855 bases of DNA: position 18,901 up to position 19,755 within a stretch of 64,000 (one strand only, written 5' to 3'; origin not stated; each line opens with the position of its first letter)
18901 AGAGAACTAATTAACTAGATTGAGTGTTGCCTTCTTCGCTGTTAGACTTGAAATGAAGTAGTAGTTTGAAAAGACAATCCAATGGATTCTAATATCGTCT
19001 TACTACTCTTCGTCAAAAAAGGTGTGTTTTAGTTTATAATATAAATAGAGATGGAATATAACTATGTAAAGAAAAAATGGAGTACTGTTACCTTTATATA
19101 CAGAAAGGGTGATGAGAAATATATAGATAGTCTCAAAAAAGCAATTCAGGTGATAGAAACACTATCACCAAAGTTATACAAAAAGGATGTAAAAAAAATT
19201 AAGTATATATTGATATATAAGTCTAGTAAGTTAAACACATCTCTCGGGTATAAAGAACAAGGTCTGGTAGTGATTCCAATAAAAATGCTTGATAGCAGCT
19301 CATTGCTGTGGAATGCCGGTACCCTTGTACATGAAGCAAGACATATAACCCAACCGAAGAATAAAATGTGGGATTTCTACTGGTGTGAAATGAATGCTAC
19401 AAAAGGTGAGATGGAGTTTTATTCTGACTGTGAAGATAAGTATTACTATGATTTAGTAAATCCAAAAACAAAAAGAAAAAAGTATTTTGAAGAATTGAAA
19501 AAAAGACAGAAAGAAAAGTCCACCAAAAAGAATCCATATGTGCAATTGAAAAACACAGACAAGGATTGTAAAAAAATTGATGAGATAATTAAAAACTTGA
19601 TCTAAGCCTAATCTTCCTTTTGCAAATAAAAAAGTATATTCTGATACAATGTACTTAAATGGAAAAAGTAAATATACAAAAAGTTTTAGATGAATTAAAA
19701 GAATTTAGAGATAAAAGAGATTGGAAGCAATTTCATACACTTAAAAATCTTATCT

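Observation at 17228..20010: tRNA-Ser-adjacent AT-rich three-gene module: Mrr-cat nuclease fusion + HExxH mini-zincin + MazG-like NTP-PPase; candidate undescribed defence system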

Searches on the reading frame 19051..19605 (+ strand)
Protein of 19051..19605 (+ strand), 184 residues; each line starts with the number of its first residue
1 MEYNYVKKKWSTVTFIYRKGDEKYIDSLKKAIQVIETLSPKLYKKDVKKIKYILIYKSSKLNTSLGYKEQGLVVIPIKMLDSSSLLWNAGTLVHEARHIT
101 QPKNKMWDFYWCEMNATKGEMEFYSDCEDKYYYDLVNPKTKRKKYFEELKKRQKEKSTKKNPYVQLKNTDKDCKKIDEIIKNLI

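Call 4: search_protein_families(library=pfam, proteins=[window:19051-19605:+], max_evalue=0.1)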
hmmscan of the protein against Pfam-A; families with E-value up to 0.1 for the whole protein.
window:19051-19605:+ (184 aa): 1 family
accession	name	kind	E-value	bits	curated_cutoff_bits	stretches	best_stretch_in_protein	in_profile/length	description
PF20573.4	DUF6782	-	0.017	14.8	27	1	61-104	65-106/241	Putative metallopeptidase family (DUF6782)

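Call 5: search_protein_families(library=padloc, proteins=[window:19051-19605:+], max_evalue=0.1)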
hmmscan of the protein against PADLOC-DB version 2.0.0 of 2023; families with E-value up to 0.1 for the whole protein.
window:19051-19605:+ (184 aa): 0 families

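Call 6: search_protein_families(library=ncbifam, proteins=[window:19051-19605:+], max_evalue=0.1)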
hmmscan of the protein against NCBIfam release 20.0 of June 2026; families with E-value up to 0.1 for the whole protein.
window:19051-19605:+ (184 aa): 2 families
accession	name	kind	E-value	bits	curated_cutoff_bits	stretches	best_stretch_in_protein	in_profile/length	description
NF045524.1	MXAN_6640_HExxH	subfamily_domain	0.0084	15.9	140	1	91-133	114-157/290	MXAN_6640 family putative metalloprotease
TIGR04267.2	mod_HExxH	domain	0.043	13.8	40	1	29-99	2-74/177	aKG-HExxH-type peptide beta-hydroxylase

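Call 7: search_protein_families(library=phrogs, proteins=[window:19051-19605:+], max_evalue=0.01)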
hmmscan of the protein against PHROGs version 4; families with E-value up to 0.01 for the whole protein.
window:19051-19605:+ (184 aa): 0 families

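Call 22: find_homologous_proteins(query=window:19051-19605:+)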
Query window:19051-19605:+ (184 aa): 3 proteins with E <= 0.001 among 80 candidates.
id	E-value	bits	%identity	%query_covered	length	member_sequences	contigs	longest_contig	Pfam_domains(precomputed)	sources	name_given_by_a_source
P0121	1.3e-115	401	100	100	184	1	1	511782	-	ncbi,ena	-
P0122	3.5e-87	309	76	100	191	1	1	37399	-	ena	-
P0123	2.1e-42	163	48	100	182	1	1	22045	-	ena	-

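Call 23: find_encoding_contigs(protein=P0122, flank=10000, max_places=3)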
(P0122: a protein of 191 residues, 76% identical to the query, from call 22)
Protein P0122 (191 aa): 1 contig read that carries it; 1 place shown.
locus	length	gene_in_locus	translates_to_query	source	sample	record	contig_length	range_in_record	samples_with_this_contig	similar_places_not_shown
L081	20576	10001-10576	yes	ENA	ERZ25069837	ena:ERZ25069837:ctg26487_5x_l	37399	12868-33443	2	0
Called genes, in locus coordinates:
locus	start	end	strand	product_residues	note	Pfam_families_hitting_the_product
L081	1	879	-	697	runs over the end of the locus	PF07517:SecA_DEAD, PF01043:SecA_PP_bind, PF21090:P-loop_SecA, PF07516:SecA_SW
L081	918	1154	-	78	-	-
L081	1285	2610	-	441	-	PF00932:LTD (weak)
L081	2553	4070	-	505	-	PF01935:DUF87 (faint), PF10412:TrwB_AAD_bind, PF12696:TraG-D_C (weak)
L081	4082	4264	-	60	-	-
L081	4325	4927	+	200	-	PF09335:VTT_dom (weak)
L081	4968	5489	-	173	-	-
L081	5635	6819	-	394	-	PF00579:tRNA-synt_1b, PF22421:SYY_C-terminal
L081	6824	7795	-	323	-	PF16868:NMT1_3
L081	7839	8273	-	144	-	PF07963:N_methyl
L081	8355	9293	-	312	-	PF01544:CorA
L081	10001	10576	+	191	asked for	-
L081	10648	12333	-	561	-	PF06418:CTP_synth_N, PF00117:GATase, PF07722:Peptidase_C26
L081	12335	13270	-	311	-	PF18075:FtsX_ECD, PF02687:FtsX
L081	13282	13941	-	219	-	PF00005:ABC_tran, PF02463:SMC_N (faint), PF13304:AAA_21 (faint)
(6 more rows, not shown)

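Call 24: find_encoding_contigs(protein=P0123, flank=10000, max_places=3)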
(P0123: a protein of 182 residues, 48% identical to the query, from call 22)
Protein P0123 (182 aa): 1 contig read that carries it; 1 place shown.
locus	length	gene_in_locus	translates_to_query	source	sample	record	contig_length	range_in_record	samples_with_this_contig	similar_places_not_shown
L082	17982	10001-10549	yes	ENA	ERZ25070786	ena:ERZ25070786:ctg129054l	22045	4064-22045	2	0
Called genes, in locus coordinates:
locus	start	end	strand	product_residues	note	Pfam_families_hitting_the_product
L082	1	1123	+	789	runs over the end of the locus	PF03477:ATP-cone, PF00317:Ribonuc_red_lgN, PF02867:Ribonuc_red_lgC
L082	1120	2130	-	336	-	PF13412:HTH_24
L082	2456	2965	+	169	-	PF13274:SocA_Panacea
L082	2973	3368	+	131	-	-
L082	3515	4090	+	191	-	-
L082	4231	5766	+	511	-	PF25973:BSH_CzcB (faint)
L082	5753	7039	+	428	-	PF02687:FtsX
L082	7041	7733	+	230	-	PF00005:ABC_tran, PF13304:AAA_21 (faint)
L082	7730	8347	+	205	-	PF10517:DM13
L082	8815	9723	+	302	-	PF13784:Fic_N, PF02661:Fic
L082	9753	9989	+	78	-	PF21248:SoFic-like_C (weak)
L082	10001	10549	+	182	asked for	-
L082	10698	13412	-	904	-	PF02769:AIRS_C, PF22689:FGAR-AT_PurM_N-like, PF02769:AIRS_C, PF13507:GATase_5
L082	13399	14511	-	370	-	PF18076:FGAR-AT_N, PF18072:FGAR-AT_linker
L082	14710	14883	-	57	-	-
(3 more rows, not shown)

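Call 58: search_protein_representatives(protein=window:19051-19605:+)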
Query: 184 residues. Proteins with E-value up to 0.001 (for the whole library): 4; up to 1e-10: 4; up to 1e-30: 1. The best 4 are listed.
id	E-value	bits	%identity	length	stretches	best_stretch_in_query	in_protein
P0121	4.3e-116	401.4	100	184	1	1-184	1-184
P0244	1.7e-28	116.1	35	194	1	8-183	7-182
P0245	3.3e-28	115.1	39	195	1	16-180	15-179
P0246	7.2e-21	91.2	17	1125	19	8-61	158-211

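Call 61: find_encoding_contigs(protein=P0244, flank=6000, max_places=2)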
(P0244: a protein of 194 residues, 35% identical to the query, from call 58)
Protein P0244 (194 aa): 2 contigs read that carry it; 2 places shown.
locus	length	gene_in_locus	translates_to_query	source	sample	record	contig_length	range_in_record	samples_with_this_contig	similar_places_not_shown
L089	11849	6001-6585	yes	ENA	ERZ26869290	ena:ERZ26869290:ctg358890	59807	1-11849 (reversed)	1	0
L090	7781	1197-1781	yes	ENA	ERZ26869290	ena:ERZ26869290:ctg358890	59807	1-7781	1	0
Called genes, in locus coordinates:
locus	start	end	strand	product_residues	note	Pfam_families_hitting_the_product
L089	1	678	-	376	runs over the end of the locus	PF00814:TsaD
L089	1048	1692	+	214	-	PF03358:FMN_red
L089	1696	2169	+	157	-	PF00383:dCMP_cyt_deam_1, PF14437:MafB19-deam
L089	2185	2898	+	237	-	-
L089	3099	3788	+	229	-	PF00515:TPR_1, PF07719:TPR_2, PF13181:TPR_8, PF13424:TPR_12, PF13432:TPR_16, PF13414:TPR_11, PF13431:TPR_17, PF00515:TPR_1, +8 more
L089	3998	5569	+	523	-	PF13517:FG-GAP_3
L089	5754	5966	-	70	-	PF09855:Zn_ribbon_13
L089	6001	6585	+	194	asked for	-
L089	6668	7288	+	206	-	PF10544:T5orf172, PF13455:MUG113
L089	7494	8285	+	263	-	-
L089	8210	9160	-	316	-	-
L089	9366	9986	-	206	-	PF10544:T5orf172, PF13455:MUG113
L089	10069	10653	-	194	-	-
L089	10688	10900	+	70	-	PF09855:Zn_ribbon_13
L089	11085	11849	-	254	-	?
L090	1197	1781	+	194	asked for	-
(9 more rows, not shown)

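Call 62: find_encoding_contigs(protein=P0245, flank=6000, max_places=2)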
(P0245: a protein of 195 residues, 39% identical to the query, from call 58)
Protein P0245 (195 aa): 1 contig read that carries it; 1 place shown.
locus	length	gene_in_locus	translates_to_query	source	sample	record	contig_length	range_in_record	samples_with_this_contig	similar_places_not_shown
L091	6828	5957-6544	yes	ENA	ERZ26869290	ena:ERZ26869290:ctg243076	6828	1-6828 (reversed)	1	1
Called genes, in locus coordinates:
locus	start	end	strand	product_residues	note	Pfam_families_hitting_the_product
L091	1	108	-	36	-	?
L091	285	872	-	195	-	-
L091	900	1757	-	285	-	PF00326:Peptidase_S9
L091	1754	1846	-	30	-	-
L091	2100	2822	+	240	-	PF00326:Peptidase_S9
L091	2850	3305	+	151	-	-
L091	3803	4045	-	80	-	-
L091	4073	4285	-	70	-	-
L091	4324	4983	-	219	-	-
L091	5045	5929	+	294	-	PF00326:Peptidase_S9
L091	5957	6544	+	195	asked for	-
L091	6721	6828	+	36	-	?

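Call 84: search_solved_structures(query=A5, max_evalue=10, show_alignments=2)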
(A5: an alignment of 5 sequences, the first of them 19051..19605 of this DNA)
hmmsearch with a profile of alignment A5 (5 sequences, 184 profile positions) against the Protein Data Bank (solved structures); distinct sequences matched with E-value up to 10: 2.
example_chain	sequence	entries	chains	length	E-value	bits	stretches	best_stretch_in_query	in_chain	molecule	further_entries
9xah_CL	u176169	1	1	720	0.3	13.8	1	125-182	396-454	mpp10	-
5oql_c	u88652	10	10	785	0.31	13.7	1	125-173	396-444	Putative U3 small nucleolar ribonucleoprotein protein | Mpp10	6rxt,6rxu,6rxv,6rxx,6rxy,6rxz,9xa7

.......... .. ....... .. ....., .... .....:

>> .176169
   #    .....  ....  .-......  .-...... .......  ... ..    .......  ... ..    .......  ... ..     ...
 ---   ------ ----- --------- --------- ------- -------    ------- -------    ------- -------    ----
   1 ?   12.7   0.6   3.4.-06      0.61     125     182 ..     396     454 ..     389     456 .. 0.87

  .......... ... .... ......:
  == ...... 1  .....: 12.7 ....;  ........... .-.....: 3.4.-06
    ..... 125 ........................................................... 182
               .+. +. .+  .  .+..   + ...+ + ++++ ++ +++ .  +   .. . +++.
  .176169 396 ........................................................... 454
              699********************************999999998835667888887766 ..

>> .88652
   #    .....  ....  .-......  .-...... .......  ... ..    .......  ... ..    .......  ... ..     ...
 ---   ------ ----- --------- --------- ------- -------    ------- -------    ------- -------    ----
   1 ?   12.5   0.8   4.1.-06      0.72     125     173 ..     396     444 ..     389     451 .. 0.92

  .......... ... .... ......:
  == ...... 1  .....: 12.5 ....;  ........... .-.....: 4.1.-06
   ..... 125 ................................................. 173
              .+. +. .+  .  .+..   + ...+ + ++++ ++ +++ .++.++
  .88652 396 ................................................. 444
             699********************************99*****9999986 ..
